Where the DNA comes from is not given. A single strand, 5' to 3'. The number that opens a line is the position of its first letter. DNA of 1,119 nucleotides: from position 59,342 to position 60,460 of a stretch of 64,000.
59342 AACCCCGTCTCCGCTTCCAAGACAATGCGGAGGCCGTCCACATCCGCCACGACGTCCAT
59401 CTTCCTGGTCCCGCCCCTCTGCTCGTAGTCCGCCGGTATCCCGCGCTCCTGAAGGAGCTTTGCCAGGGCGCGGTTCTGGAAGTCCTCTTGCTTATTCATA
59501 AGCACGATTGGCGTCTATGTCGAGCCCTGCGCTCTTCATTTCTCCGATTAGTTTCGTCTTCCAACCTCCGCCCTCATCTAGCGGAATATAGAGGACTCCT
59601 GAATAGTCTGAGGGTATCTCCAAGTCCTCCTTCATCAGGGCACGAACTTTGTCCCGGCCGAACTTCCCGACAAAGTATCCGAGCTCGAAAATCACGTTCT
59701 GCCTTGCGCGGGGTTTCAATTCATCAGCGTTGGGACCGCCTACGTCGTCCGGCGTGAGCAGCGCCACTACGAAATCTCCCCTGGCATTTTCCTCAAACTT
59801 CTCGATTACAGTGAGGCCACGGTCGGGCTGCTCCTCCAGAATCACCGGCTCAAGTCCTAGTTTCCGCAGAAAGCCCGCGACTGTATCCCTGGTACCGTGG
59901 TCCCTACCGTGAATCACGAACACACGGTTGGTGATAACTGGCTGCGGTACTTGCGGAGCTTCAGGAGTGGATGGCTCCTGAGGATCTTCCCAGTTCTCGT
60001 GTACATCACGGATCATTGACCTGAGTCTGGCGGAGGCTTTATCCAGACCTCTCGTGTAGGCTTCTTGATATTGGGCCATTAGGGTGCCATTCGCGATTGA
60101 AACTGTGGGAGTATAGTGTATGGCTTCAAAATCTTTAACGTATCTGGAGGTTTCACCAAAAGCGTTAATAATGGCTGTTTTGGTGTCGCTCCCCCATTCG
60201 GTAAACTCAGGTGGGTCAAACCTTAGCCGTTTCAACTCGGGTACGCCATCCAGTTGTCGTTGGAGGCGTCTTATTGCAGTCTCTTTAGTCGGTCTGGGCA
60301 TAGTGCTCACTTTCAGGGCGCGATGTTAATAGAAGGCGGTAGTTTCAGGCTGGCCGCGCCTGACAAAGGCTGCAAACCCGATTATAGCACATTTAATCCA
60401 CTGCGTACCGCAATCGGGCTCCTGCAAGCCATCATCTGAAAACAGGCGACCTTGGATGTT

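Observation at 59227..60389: TIR-like (Cap12/PycTIR-type) gene translationally coupled to cassette copy B: candidate undescribed defence system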

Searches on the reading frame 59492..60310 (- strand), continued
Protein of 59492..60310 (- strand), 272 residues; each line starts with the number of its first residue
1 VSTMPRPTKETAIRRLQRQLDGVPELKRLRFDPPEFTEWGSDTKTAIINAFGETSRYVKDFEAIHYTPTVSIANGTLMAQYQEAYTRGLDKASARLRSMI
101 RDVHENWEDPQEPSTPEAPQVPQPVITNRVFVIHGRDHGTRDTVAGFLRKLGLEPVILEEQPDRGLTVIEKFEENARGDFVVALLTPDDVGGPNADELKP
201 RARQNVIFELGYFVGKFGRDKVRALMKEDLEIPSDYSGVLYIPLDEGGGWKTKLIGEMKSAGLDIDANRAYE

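Call 69: get_annotated_region(hit=H2, flank=6000)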
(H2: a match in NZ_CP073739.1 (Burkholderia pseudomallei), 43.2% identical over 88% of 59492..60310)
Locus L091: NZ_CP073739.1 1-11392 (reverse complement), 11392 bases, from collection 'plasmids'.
description: Burkholderia pseudomallei strain AW17-22 plasmid p1, complete sequence
organism: Burkholderia pseudomallei (NCBI taxid 28450)
taxonomy: Bacteria; Pseudomonadota; Betaproteobacteria; Burkholderiales; Burkholderiaceae; Burkholderia; Burkholderia pseudomallei
host: -; source: soil; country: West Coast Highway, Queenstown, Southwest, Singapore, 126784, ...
typing (MOB-suite, as given by PLSDB): non-mobilizable
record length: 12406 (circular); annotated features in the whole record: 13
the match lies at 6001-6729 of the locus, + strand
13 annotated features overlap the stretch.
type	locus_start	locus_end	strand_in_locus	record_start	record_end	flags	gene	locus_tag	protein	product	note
CDS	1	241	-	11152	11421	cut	-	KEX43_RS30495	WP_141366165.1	hypothetical protein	-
CDS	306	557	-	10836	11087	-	-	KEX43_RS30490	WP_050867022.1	hypothetical protein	-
CDS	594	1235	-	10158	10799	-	-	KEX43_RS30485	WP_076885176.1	division plane positioning ATPase MipZ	-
CDS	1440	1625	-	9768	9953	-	-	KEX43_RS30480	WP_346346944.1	helix-turn-helix transcriptional regulator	-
CDS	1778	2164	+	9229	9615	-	-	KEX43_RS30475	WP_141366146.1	hypothetical protein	-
CDS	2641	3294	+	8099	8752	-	-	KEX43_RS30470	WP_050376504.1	HAD family hydrolase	-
CDS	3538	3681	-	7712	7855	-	-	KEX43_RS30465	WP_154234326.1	hypothetical protein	-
CDS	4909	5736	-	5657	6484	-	-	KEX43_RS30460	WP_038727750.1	hypothetical protein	-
CDS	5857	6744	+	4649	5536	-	-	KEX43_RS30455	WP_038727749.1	nucleotide-binding protein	-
CDS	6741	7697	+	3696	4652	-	-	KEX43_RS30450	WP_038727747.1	tyrosine-type recombinase/integrase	GO:0015074 - DNA integration [Evidence IEA]; GO:0006310 - DNA recombination [Evidence IEA]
CDS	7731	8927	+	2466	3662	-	-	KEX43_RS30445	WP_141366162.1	hypothetical protein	-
CDS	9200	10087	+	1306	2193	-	-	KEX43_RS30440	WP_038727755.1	hypothetical protein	-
CDS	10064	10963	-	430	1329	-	-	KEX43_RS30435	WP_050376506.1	nucleotidyl transferase AbiEii/AbiGii toxin family protein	-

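Call 70: get_annotated_region(hit=H10, flank=6000)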
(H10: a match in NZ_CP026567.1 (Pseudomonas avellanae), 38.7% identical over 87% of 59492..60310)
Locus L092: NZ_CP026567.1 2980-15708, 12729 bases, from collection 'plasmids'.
description: Pseudomonas avellanae strain R2leaf plasmid p5_tig9, complete sequence
organism: Pseudomonas avellanae (NCBI taxid 46257)
taxonomy: Bacteria; Pseudomonadota; Gammaproteobacteria; Pseudomonadales; Pseudomonadaceae; Pseudomonas; Pseudomonas avellanae
host: -; source: Prunus avium; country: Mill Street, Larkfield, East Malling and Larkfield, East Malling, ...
typing (MOB-suite, as given by PLSDB): non-mobilizable; replicon rep_cluster_356
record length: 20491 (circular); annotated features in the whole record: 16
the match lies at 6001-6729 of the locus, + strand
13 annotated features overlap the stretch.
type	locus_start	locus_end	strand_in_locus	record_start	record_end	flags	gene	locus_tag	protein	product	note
CDS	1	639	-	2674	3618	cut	-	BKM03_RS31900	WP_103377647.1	bifunctional helix-turn-helix transcriptional regulator/GNAT family N-acetyltransferase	-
CDS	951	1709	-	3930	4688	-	-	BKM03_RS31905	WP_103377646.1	SDR family NAD(P)-dependent oxidoreductase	-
CDS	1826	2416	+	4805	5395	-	-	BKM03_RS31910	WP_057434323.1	TetR/AcrR family transcriptional regulator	GO:0006355 - regulation of DNA-templated transcription [Evidence IEA]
CDS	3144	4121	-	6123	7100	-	-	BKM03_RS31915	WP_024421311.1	IS5-like element ISPssy family transposase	GO:0006313 - DNA transposition [Evidence IEA]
CDS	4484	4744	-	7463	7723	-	-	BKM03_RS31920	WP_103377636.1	hypothetical protein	-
CDS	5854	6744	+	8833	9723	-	-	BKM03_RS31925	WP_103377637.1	nucleotide-binding protein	-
CDS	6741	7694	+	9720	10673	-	-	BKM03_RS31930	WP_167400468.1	tyrosine-type recombinase/integrase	GO:0015074 - DNA integration [Evidence IEA]; GO:0006310 - DNA recombination [Evidence IEA]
CDS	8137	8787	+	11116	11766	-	-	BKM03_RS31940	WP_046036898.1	AAA family ATPase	-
CDS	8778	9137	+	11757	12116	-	-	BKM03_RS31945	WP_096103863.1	hypothetical protein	-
CDS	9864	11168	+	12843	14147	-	-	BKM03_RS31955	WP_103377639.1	replication initiation protein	-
CDS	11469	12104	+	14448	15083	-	-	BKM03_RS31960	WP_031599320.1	recombinase family protein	GO:0006310 - DNA recombination [Evidence IEA]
CDS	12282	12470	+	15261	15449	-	-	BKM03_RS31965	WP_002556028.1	hypothetical protein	-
CDS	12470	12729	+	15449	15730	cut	-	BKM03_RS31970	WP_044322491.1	type II toxin-antitoxin system RelE/ParE family toxin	GO:0030541 - plasmid partitioning [Evidence IEA]; GO:0051290 - protein heterotetramerization [Evidence IEA]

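Call 83: search_protein_families(library=pfam, proteins=[L002:10922-11335:+, L003:10953-11765:+, L004:10885-11544:+, L005:10829-11254:+, L009:10991-11854:+, L019:10811-11671:+, L025:10936-11562:+, L003:8860-9984:+, L004:8880-10001:+, L025:8796-9875:+], max_evalue=0.001)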
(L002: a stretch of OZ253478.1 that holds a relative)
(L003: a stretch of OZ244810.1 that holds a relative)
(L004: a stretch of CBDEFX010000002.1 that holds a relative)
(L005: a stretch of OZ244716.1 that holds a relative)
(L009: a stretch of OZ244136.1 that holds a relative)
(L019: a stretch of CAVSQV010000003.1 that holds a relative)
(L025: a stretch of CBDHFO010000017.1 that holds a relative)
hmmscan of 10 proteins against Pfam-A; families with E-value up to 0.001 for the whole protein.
L002:10922-11335:+ (137 aa): 0 families

L003:10953-11765:+ (270 aa): 0 families

L004:10885-11544:+ (219 aa): 0 families

L005:10829-11254:+ (141 aa): 1 family
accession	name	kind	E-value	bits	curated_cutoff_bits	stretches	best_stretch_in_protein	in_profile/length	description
PF04993.18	TfoX_N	-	2.3e-10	40.9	30.1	1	38-124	3-89/91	TfoX N-terminal domain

L009:10991-11854:+ (287 aa): 0 families

L019:10811-11671:+ (286 aa): 0 families

L025:10936-11562:+ (208 aa): 0 families

L003:8860-9984:+ (374 aa): 2 families
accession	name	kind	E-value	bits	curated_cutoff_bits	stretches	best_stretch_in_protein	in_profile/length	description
PF13776.11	DUF4172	-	1.3e-33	115.6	25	1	7-87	2-82/82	Domain of unknown function (DUF4172)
PF02661.23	Fic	-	7.3e-13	49.6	24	1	116-227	1-93/93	Fic/DOC family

L004:8880-10001:+ (373 aa): 2 families
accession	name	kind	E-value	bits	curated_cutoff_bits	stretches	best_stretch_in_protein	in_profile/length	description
PF13776.11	DUF4172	-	5.9e-33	113.4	25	1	5-86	1-82/82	Domain of unknown function (DUF4172)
PF02661.23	Fic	-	5.2e-13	50.1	24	1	115-226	1-93/93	Fic/DOC family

L025:8796-9875:+ (359 aa): 9 families
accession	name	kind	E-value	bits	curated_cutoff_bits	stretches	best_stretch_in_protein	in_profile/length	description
PF21783.3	YNCE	-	4.7e-18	66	27.1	0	129-190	61-122/339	YNCE-like beta-propeller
PF10282.15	Lactonase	-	1.1e-16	61.4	21.7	1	220-336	189-319/344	Lactonase, 7-bladed beta-propeller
PF25174.1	Beta-prop_THOC3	-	1.4e-13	50.9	305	1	124-218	75-167/272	THOC3 beta-propeller domain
PF02239.22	Cytochrom_D1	-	1.1e-12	47.6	25.5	1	270-348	40-117/368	Cytochrome D1 heme domain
PF23414.1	Beta-prop_EML_2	-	8.6e-08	32.3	90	0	161-241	21-101/266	Echinoderm microtubule-associated protein second beta-propeller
PF24814.1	WD40_Prp19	-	3.9e-06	26.6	320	0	147-219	101-174/281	Prp19 WD40 domain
PF08450.18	SGL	-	2.9e-05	24.2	26.3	0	162-234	115-189/246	SMP-30/Gluconolactonase/LRE-like region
PF23393.2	Beta-prop_WDR90_POC16_2nd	-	0.00015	21.5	60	0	180-221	128-169/291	WDR90/POC16, second beta-propeller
PF19381.4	DUF5956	-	0.00017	22.2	24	0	173-227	26-84/100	Family of unknown function (DUF5956)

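Call 86: search_protein_families(library=padloc, alignment_id=A4, max_evalue=0.00001)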
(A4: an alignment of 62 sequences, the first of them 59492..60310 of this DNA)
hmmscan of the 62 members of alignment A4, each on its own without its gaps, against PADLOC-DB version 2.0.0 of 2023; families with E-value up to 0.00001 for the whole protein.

A. member 1, window:59492-60310:- (272 aa): 9 families
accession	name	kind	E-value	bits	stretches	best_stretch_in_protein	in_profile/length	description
PDLC05005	PDC-S35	-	2e-78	261.8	1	9-270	3-262/264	-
PDLC05007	PDC-S35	-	8.5e-64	213.9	1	73-269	82-276/278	-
PDLC05004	PDC-S35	-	1.1e-59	200.2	1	54-269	52-263/265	-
PDLC05006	PDC-S35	-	1.2e-44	150.4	1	58-269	17-230/231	-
PDLC05003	PDC-S35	-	2e-42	143.4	1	67-269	31-239/245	-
PDLC00731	Effector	-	4.5e-13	46.8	1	171-244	200-275/306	TIR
PDLC00729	Effector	-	8.3e-13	46.4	1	177-241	56-119/310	TIR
PDLC00732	Effector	-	1.9e-10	38.2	1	169-242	194-269/301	TIR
PDLC02371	PycTIR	-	2e-09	35.2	1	168-245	193-261/288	-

B. families by the number of members that match (of 62 scanned): 74 families (the first 25 are shown)
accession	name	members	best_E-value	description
PDLC04135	mad3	2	6.7e-27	mads_3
PDLC04134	mad2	2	9.7e-15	mads_2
PDLC04140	mad8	2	2.3e-14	mads_8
PDLC03371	MTase_II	1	1.7e-87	Type II methyltransferase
PDLC05005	PDC-S35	1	2e-78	-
PDLC03216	MTase_II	1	2.1e-74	Type II methyltransferase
PDLC03738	oMTase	1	3.3e-69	orphan methyltransferase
PDLC05007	PDC-S35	1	8.5e-64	-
PDLC05004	PDC-S35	1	1.1e-59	-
PDLC03302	MTase_II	1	2e-46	Type II methyltransferase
PDLC05006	PDC-S35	1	1.2e-44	-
PDLC03299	MTase_II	1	2.9e-43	Type II methyltransferase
PDLC05003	PDC-S35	1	2e-42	-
PDLC03387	MTase_II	1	2.3e-37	Type II methyltransferase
PDLC05027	PDC-S48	1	1.6e-32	-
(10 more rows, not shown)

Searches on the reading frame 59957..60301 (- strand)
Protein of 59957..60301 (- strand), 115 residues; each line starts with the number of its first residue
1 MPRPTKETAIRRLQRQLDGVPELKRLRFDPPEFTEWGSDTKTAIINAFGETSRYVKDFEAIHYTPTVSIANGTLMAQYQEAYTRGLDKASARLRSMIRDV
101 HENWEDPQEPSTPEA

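Call 95: search_protein_representatives(protein=window:59957-60301:-)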
Query: 115 residues. Proteins with E-value up to 0.001 (for the whole library): 481; up to 1e-10: 113; up to 1e-30: 1. The best 150 are listed.
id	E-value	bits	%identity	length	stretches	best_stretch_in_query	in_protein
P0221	7.3e-60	216.4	99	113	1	1-101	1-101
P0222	3.2e-23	98.4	51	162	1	1-115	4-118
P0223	1.1e-20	90.3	46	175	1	1-112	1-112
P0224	2.8e-20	88.9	45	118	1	1-113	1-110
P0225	5.2e-20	88.0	41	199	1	3-113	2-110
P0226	7.4e-20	87.5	45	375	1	1-109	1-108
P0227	9.2e-19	84.0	42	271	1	1-112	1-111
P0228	3.0e-18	82.4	43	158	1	1-108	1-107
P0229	3.5e-18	82.1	42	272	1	3-114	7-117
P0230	3.6e-18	82.1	41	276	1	6-111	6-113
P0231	5.9e-18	81.4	38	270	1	2-114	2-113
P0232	7.3e-18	81.1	48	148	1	1-107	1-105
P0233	1.7e-17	80.0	41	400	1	5-112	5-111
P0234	1.7e-17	79.9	43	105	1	1-104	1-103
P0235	2.8e-17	79.3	43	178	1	5-112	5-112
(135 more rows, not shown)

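Call 97: search_protein_families(library=pfam, alignment_id=A6, max_evalue=0.0001)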
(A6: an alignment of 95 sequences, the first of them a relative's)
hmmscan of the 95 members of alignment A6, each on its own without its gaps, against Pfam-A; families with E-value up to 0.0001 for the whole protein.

A. member 1, P0226 (375 aa): 1 family
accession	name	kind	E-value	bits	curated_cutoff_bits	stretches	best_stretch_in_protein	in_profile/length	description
PF10137.14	CAP12-PCTIR_TIR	-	1.6e-36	125.3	24.7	1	126-244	1-118/119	CAP12/Pycsar effector protein, TIR domain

B. families by the number of members that match (of 95 scanned): 6 families
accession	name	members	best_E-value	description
PF10137.14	CAP12-PCTIR_TIR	59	1.3e-40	CAP12/Pycsar effector protein, TIR domain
PF18742.7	DpnII-MboI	10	2.3e-56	REase_DpnII-MboI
PF13676.11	TIR_2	3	1.7e-30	TIR domain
PF01582.25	TIR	2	1.7e-07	TIR domain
PF09509.15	Hypoth_Ymh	1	6e-26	Protein of unknown function (Hypoth_ymh)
PF18863.6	AbiJ_NTD4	1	1.6e-20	AbiJ N-terminal domain 4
